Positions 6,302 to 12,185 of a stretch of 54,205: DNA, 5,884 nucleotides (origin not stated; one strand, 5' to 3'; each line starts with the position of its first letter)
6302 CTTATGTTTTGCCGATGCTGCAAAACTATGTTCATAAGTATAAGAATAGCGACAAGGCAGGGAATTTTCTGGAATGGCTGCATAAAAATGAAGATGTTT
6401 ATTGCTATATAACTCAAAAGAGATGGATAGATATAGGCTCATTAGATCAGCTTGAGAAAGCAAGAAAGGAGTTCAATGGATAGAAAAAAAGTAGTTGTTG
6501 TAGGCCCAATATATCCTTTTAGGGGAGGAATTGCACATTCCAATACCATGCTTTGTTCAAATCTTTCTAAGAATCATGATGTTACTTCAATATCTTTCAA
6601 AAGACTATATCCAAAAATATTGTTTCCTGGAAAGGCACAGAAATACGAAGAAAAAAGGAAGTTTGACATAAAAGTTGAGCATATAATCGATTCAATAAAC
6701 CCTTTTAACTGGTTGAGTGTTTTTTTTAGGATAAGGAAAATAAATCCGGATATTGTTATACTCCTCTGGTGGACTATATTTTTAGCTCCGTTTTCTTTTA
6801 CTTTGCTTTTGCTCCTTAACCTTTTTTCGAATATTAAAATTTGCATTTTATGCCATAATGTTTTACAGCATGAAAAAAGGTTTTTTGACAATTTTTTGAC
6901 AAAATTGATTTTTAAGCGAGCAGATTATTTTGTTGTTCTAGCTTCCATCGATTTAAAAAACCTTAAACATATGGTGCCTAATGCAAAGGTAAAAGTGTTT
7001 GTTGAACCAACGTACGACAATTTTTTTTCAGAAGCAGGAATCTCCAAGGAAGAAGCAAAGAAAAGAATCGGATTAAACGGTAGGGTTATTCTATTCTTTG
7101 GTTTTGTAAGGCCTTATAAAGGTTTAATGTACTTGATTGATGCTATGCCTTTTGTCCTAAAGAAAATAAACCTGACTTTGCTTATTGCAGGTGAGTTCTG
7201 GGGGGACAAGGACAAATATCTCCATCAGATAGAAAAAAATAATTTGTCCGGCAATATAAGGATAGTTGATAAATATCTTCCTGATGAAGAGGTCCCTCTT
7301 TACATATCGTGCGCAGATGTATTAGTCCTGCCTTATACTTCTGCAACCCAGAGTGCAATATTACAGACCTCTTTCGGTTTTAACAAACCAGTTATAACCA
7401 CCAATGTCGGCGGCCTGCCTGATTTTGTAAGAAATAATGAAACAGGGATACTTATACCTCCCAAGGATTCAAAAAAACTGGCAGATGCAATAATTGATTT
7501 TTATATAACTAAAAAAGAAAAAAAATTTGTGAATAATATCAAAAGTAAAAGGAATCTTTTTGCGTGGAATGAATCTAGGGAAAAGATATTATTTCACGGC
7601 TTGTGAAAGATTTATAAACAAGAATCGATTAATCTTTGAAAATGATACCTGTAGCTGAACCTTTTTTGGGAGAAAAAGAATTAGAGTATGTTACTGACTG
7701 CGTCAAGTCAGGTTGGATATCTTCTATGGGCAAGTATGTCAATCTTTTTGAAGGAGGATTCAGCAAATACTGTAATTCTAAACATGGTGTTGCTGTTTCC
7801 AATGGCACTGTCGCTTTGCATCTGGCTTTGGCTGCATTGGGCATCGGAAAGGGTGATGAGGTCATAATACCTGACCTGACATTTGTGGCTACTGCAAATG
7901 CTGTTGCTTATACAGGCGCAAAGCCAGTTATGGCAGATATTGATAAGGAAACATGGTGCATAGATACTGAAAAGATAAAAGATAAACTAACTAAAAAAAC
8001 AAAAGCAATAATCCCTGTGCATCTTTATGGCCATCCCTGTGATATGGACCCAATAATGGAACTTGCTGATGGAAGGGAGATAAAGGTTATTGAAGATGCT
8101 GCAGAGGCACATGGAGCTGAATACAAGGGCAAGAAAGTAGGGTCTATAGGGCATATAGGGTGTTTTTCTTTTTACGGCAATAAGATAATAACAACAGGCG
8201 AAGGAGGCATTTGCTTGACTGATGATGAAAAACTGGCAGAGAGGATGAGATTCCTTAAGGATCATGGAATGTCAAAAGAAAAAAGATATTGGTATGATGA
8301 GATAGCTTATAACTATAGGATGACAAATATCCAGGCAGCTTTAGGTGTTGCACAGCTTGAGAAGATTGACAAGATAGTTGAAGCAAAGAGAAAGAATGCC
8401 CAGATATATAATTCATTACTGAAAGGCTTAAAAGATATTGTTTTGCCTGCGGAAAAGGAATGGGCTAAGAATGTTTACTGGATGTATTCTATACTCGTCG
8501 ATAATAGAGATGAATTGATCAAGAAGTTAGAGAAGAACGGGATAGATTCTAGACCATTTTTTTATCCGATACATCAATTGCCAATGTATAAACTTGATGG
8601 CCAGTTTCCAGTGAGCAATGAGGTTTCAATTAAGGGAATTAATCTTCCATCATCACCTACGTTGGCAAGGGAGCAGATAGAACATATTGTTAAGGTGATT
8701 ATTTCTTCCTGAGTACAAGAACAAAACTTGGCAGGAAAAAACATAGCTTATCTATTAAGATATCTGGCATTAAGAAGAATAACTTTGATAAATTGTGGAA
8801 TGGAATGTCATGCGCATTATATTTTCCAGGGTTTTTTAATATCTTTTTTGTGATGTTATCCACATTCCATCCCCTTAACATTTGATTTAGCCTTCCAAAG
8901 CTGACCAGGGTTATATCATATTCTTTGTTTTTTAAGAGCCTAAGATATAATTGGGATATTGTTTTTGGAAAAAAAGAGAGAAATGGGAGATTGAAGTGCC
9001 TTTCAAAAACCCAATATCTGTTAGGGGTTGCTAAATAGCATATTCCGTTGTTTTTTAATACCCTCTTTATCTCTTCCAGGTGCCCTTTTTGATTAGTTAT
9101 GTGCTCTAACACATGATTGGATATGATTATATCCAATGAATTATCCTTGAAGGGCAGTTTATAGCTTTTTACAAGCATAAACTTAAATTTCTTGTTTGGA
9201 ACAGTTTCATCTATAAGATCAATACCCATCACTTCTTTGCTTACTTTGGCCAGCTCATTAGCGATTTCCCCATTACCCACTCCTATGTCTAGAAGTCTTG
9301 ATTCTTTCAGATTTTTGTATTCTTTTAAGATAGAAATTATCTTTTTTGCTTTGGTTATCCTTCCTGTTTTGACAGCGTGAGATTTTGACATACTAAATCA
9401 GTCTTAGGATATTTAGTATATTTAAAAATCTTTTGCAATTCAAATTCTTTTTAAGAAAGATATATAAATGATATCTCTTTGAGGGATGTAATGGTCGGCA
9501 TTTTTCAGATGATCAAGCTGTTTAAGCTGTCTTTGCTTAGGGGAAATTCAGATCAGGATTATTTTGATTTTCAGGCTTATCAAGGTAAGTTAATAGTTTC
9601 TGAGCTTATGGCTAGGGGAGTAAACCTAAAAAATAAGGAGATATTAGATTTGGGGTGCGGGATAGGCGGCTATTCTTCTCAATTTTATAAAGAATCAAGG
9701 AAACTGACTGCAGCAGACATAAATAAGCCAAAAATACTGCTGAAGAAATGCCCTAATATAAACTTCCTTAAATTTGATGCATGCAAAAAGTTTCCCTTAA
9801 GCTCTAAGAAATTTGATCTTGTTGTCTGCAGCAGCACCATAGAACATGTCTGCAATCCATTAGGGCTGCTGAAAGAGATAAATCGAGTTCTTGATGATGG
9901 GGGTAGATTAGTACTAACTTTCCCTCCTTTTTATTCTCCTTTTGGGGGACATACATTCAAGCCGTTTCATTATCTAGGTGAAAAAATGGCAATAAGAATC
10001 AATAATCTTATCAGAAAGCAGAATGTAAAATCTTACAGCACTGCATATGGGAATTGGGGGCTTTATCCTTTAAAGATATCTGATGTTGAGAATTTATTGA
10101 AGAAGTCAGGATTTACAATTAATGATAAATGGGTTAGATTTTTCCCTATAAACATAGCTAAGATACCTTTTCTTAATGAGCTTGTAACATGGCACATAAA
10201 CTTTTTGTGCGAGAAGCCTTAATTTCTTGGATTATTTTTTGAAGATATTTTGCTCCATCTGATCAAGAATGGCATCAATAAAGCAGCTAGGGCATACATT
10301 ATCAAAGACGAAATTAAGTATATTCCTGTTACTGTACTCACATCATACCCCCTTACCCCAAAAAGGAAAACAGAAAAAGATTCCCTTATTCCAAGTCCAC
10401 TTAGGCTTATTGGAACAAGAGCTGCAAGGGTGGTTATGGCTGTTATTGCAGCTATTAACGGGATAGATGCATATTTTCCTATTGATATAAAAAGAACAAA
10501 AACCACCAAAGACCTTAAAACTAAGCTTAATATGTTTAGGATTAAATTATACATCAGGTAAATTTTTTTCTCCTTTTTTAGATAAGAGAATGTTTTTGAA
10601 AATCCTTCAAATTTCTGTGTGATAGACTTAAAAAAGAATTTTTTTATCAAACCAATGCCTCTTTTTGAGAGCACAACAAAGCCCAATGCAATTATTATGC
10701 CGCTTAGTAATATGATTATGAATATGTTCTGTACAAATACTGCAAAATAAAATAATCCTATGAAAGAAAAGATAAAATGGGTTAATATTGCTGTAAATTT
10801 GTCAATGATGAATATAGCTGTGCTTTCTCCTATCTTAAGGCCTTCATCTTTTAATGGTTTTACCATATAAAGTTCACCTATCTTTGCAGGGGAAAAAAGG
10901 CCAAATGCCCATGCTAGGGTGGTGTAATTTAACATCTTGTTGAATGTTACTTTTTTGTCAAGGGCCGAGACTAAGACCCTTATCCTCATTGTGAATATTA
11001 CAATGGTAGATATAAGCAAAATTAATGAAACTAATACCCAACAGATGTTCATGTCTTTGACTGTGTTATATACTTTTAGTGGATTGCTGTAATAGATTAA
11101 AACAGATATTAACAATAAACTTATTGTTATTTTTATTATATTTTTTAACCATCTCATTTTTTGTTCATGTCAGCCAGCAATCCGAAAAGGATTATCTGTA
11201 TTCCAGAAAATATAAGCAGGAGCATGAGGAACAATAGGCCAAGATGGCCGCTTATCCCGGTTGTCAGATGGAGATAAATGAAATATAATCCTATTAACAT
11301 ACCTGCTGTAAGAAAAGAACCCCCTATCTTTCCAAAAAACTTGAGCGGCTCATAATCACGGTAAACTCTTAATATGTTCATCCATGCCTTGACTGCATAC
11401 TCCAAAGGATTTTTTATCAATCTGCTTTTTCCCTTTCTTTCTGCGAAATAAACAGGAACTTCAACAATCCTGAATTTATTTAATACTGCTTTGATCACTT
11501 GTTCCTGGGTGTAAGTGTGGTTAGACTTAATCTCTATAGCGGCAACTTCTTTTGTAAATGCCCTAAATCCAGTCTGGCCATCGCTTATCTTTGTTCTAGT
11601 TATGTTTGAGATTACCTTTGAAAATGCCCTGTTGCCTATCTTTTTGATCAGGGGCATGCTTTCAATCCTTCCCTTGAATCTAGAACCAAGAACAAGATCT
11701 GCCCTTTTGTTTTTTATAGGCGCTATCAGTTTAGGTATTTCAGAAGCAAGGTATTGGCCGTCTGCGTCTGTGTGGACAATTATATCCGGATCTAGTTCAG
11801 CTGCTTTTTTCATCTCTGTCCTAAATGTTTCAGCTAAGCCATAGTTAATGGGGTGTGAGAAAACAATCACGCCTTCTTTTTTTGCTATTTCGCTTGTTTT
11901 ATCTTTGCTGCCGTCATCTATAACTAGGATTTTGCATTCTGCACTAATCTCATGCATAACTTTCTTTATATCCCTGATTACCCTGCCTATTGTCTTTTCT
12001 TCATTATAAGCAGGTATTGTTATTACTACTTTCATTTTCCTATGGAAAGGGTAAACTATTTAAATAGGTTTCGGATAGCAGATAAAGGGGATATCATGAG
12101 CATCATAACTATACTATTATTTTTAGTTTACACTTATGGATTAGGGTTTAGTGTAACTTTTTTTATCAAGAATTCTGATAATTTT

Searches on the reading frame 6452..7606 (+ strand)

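Call 46: search_protein_families(library=pfam, proteins=[window:6452-7606:+], max_evalue=0.0001)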
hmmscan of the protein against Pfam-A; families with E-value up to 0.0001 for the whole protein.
window:6452-7606:+ (384 aa): 2 families
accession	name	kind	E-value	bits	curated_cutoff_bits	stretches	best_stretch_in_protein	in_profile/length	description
PF13692.12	Glyco_trans_1_4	-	3.8e-25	89.2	27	1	211-350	2-139/142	Glycosyl transferases group 1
PF00534.26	Glycos_transf_1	-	1.8e-24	86.7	26.4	1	200-364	5-170/172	Glycosyl transferases group 1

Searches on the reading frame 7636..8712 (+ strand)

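Call 46: search_protein_families(library=pfam, proteins=[window:7636-8712:+], max_evalue=0.0001)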
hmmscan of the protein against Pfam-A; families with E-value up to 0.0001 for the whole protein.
window:7636-8712:+ (358 aa): 2 families
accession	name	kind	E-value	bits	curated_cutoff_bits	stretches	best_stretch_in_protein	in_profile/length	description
PF01041.23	DegT_DnrJ_EryC1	-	9.5e-134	446.6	19.8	1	12-355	4-359/360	DegT/DnrJ/EryC1/StrS aminotransferase family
PF00155.27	Aminotran_1_2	-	2e-08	34.3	19.7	1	48-126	65-151/361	Aminotransferase class I and II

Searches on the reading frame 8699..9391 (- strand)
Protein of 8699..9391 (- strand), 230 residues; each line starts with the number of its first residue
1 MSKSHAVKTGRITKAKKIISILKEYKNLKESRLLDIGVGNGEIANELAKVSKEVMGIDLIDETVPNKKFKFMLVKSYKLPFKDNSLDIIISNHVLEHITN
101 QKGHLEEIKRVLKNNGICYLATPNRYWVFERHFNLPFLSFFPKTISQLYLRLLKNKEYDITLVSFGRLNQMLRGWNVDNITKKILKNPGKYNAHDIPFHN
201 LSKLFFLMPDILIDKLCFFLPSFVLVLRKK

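Call 46: search_protein_families(library=pfam, proteins=[window:8699-9391:-], max_evalue=0.0001)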
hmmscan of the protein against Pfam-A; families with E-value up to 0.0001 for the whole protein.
window:8699-9391:- (230 aa): 8 families
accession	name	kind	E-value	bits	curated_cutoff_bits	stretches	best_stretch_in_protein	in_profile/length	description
PF08241.18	Methyltransf_11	-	1.4e-19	70.9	21.2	1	34-119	1-94/95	Methyltransferase domain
PF13847.12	Methyltransf_31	-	1.5e-15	57.5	27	1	29-128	3-118/145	Methyltransferase domain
PF13489.12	Methyltransf_23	-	1.8e-15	57.5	27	1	26-133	19-129/164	Methyltransferase domain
PF13649.12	Methyltransf_25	-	3.7e-12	47.2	27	1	34-116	2-97/97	Methyltransferase domain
PF08242.18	Methyltransf_12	-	1.4e-08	35.8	30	1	34-117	1-97/98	Methyltransferase domain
PF05148.21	Methyltransf_8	-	5.2e-08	33.5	27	1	16-122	61-158/219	Hypothetical methyltransferase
PF05219.18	DREV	-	2.6e-07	30.5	26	1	17-120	80-186/265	DREV methyltransferase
PF01209.24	Ubie_methyltran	-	9.8e-07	28.8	20.1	1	24-121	42-152/233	ubiE/COQ5 methyltransferase family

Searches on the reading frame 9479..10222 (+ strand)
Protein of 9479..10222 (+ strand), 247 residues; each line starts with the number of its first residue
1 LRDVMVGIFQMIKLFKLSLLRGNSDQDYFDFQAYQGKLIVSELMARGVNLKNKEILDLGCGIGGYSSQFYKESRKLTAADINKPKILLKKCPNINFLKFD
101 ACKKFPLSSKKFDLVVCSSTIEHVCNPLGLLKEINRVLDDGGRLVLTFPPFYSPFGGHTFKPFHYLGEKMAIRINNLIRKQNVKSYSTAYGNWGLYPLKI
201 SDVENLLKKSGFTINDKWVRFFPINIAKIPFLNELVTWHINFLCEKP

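Call 46: search_protein_families(library=pfam, proteins=[window:9479-10222:+], max_evalue=0.0001)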
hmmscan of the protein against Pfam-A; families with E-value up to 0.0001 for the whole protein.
window:9479-10222:+ (247 aa): 9 families
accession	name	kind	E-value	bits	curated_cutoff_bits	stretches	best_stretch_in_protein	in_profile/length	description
PF08241.18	Methyltransf_11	-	1.9e-16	60.9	21.2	1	56-146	1-95/95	Methyltransferase domain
PF13489.12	Methyltransf_23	-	1.5e-14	54.5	27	1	46-149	19-119/164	Methyltransferase domain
PF13649.12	Methyltransf_25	-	8.5e-13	49.2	27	1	55-142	1-97/97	Methyltransferase domain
PF13847.12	Methyltransf_31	-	1.2e-12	48.2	27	1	51-147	3-110/145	Methyltransferase domain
PF08242.18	Methyltransf_12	-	4.5e-11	43.8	30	1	56-144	1-98/98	Methyltransferase domain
PF07021.18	MetW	-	4.7e-07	30.1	21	1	53-151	15-112/193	Methionine biosynthesis protein MetW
PF03141.22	Methyltransf_29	-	1.5e-05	24.2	23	1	48-152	114-223/506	Putative S-adenosyl-L-methionine-dependent methyltransferase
PF01209.24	Ubie_methyltran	-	1.6e-05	24.9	20.1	1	46-148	42-154/233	ubiE/COQ5 methyltransferase family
PF05219.18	DREV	-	5.6e-05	22.8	26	1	37-152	80-196/265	DREV methyltransferase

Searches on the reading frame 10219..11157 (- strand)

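Call 7: search_protein_families(library=pfam, proteins=[window:10219-11157:-], max_evalue=0.001)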
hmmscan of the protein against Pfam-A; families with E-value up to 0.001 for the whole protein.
window:10219-11157:- (312 aa): 1 family
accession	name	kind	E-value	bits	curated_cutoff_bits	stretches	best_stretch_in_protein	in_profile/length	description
PF03706.18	LPG_synthase_TM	-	3.4e-29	102.7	33.4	1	7-293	2-300/302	Lysylphosphatidylglycerol synthase TM region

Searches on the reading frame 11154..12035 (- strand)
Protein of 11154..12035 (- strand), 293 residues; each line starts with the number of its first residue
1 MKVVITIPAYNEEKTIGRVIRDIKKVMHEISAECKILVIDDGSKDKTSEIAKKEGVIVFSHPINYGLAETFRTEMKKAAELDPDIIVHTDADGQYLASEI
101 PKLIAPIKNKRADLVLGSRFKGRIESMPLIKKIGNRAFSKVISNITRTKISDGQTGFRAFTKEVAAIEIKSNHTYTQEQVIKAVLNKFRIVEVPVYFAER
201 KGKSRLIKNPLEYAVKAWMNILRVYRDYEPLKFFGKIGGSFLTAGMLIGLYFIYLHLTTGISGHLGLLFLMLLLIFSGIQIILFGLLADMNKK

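Call 7: search_protein_families(library=pfam, proteins=[window:11154-12035:-], max_evalue=0.001)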
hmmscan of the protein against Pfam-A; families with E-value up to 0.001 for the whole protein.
window:11154-12035:- (293 aa): 1 family
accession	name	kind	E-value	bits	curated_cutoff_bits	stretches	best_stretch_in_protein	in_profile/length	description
PF00535.33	Glycos_transf_2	-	8.9e-24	84.7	23.3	1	5-164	2-163/168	Glycosyl transferase family 2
